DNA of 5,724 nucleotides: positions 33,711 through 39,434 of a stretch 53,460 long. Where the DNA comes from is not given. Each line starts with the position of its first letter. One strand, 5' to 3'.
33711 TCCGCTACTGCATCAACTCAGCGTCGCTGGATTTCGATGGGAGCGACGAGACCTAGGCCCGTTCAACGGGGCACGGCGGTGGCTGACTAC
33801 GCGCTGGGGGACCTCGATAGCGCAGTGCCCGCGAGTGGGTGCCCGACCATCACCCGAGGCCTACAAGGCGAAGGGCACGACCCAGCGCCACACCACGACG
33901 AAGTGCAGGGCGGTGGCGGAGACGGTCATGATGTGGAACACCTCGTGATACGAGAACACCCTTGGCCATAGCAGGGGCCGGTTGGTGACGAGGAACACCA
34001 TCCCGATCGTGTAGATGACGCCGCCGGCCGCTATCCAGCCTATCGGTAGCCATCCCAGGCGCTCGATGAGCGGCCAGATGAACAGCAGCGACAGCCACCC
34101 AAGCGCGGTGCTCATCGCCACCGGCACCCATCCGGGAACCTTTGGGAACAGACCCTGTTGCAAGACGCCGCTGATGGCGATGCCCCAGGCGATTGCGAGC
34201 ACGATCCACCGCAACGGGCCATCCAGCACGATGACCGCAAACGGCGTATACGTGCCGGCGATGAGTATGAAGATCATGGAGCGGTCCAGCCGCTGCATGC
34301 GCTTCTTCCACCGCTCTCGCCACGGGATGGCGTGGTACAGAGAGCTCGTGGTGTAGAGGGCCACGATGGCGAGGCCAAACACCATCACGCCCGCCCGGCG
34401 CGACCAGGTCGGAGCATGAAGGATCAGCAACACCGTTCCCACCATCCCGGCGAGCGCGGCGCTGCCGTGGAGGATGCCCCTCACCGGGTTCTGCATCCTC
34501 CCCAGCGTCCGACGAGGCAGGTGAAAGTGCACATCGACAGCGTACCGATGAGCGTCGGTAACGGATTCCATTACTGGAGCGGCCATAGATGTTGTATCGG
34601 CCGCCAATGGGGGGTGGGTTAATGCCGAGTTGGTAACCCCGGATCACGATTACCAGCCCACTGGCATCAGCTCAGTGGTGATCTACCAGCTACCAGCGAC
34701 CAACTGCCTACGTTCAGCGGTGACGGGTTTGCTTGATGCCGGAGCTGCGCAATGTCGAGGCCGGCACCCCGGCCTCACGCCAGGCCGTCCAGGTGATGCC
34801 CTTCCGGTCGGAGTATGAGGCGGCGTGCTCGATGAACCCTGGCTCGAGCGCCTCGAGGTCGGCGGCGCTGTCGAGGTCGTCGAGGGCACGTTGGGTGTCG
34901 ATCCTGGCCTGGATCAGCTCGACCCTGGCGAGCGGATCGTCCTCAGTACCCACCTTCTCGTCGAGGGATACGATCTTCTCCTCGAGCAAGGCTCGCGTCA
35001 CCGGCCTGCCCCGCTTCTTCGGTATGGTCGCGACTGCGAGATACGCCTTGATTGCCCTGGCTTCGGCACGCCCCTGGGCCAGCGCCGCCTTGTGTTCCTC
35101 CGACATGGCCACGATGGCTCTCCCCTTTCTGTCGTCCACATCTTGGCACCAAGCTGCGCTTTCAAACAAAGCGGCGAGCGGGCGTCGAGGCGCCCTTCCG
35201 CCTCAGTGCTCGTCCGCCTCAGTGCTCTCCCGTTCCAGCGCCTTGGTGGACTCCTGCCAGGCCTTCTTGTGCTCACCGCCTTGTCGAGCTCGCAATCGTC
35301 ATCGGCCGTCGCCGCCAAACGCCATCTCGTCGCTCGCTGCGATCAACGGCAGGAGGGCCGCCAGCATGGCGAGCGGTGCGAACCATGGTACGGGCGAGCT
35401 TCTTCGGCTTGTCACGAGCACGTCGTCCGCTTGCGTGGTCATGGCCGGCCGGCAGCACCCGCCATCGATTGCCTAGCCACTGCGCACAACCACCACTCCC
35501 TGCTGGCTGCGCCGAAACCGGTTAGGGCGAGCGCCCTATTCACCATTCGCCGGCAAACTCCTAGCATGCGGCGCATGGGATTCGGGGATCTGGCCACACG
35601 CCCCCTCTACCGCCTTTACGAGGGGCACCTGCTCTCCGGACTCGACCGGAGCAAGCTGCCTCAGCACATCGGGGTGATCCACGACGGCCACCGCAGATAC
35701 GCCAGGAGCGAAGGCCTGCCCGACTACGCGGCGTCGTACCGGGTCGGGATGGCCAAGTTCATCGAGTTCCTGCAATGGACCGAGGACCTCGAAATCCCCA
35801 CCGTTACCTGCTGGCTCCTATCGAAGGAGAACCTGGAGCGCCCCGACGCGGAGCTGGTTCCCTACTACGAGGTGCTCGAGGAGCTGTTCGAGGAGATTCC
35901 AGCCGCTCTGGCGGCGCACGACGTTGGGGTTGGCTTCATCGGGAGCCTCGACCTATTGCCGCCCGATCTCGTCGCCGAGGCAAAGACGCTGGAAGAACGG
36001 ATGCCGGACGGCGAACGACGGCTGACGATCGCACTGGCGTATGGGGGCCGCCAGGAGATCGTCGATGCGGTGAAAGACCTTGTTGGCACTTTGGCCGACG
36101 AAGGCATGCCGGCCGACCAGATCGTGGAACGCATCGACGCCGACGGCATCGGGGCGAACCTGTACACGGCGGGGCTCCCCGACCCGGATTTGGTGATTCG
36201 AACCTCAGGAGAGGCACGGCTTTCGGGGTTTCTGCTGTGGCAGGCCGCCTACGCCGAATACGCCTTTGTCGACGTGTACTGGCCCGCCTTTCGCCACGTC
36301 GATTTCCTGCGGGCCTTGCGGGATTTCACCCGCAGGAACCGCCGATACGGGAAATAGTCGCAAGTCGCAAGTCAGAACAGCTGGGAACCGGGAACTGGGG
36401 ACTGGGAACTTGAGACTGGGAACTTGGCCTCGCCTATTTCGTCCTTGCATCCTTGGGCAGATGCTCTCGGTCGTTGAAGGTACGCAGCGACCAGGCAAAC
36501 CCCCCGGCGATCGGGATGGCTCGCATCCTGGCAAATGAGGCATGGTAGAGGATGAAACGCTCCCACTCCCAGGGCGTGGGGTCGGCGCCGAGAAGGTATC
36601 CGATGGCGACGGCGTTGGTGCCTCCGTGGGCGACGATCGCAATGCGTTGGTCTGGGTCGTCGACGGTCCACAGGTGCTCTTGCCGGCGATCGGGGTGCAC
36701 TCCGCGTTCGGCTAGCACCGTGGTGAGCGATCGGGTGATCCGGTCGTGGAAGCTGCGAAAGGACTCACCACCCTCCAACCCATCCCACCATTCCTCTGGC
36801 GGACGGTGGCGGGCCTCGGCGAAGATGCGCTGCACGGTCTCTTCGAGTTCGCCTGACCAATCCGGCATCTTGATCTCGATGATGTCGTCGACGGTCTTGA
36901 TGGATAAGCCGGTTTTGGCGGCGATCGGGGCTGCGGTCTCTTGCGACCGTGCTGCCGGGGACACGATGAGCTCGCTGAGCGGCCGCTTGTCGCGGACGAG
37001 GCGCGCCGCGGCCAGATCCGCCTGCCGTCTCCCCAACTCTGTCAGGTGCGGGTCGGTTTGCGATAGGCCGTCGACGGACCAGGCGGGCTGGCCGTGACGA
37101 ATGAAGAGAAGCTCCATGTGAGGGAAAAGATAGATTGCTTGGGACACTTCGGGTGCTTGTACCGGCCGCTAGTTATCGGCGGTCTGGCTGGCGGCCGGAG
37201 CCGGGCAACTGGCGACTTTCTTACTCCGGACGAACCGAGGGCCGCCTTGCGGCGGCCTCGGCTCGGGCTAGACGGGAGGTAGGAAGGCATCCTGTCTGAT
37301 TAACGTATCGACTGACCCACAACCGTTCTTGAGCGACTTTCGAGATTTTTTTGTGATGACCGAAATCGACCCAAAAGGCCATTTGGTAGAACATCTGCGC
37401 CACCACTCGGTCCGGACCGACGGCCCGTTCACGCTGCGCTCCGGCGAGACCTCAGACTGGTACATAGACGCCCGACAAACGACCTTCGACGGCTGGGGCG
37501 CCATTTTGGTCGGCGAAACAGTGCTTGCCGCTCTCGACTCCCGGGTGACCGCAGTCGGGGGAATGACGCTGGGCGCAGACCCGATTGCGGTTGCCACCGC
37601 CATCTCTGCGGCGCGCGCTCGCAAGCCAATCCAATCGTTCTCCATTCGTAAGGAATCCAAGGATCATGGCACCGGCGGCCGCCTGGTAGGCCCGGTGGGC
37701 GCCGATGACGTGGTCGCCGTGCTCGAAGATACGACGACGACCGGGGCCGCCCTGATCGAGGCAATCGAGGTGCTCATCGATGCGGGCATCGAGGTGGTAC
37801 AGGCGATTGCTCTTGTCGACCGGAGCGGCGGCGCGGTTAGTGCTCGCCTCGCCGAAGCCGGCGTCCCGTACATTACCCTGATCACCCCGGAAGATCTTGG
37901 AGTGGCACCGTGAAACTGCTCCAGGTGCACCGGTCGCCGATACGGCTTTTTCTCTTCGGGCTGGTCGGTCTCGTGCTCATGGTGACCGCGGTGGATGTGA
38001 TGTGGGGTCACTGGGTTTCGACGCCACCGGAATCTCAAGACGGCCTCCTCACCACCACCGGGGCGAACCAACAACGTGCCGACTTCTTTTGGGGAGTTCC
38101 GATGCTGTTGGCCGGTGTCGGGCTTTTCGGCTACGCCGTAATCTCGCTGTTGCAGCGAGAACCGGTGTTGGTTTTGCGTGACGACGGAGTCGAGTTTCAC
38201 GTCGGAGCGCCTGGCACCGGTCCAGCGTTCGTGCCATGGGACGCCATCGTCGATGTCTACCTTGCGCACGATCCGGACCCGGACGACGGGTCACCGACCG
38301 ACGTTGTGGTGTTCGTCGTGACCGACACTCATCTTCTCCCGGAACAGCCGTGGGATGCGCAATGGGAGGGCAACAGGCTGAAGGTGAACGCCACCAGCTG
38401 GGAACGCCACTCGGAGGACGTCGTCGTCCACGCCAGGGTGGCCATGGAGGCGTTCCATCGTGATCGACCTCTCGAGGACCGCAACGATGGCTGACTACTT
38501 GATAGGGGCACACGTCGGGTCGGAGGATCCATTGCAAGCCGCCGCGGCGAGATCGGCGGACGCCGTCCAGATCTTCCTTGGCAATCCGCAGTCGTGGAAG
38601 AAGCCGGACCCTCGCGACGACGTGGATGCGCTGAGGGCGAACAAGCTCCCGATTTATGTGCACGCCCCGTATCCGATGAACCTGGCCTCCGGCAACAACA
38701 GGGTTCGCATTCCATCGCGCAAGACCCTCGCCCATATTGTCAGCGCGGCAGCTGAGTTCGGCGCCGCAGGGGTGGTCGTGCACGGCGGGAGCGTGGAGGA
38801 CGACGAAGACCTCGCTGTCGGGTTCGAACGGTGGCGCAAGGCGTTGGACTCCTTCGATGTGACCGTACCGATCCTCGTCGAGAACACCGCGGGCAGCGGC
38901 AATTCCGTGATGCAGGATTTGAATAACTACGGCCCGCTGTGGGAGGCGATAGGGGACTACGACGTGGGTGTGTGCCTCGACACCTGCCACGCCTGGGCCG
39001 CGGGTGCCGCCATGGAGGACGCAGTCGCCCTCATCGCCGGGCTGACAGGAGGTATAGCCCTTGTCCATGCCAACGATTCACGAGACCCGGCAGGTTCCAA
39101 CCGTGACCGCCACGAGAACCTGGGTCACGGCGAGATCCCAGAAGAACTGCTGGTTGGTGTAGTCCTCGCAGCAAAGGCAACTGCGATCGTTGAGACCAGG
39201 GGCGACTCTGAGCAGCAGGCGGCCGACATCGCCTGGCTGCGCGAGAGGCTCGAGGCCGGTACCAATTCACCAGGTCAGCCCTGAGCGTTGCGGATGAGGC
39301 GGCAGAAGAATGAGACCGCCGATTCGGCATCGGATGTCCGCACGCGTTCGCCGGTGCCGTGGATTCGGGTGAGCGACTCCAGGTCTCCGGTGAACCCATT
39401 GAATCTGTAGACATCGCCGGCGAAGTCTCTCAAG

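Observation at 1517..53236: Strictly phased 7- or 8-nt micro-repeat arrays in at least nine spacers, most starting at or inside a stop codon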

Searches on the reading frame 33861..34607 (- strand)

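Call 15: search_protein_families(library=pfam, proteins=[window:33861-34607:-])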
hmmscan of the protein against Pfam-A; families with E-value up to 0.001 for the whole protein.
window:33861-34607:- (248 aa): 1 family
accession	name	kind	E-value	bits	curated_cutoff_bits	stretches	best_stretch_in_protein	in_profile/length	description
PF03006.26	HlyIII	-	2.9e-37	129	26.2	1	40-236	6-224/224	Haemolysin-III related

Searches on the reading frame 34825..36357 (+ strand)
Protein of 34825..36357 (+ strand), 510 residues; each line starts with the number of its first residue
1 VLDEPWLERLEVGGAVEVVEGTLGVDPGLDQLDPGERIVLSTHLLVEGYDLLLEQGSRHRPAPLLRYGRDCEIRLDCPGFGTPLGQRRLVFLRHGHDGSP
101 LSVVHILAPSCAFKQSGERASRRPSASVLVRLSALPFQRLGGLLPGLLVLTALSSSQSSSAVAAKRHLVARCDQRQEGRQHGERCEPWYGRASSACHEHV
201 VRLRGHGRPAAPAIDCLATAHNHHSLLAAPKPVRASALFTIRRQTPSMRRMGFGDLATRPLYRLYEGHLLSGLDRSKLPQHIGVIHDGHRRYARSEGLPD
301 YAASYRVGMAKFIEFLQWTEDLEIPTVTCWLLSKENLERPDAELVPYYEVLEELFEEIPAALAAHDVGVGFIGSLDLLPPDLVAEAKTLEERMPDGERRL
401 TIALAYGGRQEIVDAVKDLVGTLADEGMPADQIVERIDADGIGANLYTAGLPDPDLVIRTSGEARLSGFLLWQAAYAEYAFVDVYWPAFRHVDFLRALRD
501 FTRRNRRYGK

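Call 15: search_protein_families(library=pfam, proteins=[window:34825-36357:+])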
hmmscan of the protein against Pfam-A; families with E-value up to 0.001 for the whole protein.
window:34825-36357:+ (510 aa): 1 family
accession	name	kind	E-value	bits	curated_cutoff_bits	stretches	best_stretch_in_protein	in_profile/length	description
PF01255.24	Prenyltransf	-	4.9e-60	203.3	27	1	285-509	1-219/219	Putative undecaprenyl diphosphate synthase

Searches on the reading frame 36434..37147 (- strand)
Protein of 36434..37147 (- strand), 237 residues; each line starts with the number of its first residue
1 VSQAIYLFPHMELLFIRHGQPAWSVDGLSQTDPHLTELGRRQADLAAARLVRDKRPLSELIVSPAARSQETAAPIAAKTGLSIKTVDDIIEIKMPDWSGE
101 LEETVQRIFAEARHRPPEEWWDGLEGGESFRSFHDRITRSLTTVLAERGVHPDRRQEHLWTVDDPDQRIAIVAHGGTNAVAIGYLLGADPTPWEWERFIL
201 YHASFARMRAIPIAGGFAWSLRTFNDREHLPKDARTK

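Call 15: search_protein_families(library=pfam, proteins=[window:36434-37147:-])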
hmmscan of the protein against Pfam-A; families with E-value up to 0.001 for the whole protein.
window:36434-37147:- (237 aa): 1 family
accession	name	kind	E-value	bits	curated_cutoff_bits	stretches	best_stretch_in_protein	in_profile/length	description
PF00300.27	His_Phos_1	-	2.2e-32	112.7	21.7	1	13-208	1-179/194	Histidine phosphatase superfamily (branch 1)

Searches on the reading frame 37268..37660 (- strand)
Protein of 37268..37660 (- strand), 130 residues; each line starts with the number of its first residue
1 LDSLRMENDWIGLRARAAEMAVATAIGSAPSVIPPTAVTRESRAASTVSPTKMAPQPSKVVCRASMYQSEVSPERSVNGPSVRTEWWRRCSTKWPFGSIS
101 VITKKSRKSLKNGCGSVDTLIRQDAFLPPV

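Call 16: search_protein_families(library=pfam, proteins=[window:37268-37660:-])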
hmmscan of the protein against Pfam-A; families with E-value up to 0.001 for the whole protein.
window:37268-37660:- (130 aa): 0 families

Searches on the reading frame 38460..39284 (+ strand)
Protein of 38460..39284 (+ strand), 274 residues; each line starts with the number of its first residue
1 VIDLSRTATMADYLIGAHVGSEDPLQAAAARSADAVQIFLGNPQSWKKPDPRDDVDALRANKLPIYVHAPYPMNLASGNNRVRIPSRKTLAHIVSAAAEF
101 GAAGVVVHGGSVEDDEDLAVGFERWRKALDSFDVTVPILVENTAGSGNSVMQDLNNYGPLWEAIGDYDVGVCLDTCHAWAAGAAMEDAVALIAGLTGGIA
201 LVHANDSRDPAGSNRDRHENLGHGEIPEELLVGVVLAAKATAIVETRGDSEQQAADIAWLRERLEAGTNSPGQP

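Call 16: search_protein_families(library=pfam, proteins=[window:38460-39284:+])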
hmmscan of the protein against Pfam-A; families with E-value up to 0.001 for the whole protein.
window:38460-39284:+ (274 aa): 1 family
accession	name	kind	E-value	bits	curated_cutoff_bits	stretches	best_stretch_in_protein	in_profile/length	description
PF01261.30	AP_endonuc_2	-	5.2e-37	128.3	31.1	1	26-262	2-248/249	Xylose isomerase-like TIM barrel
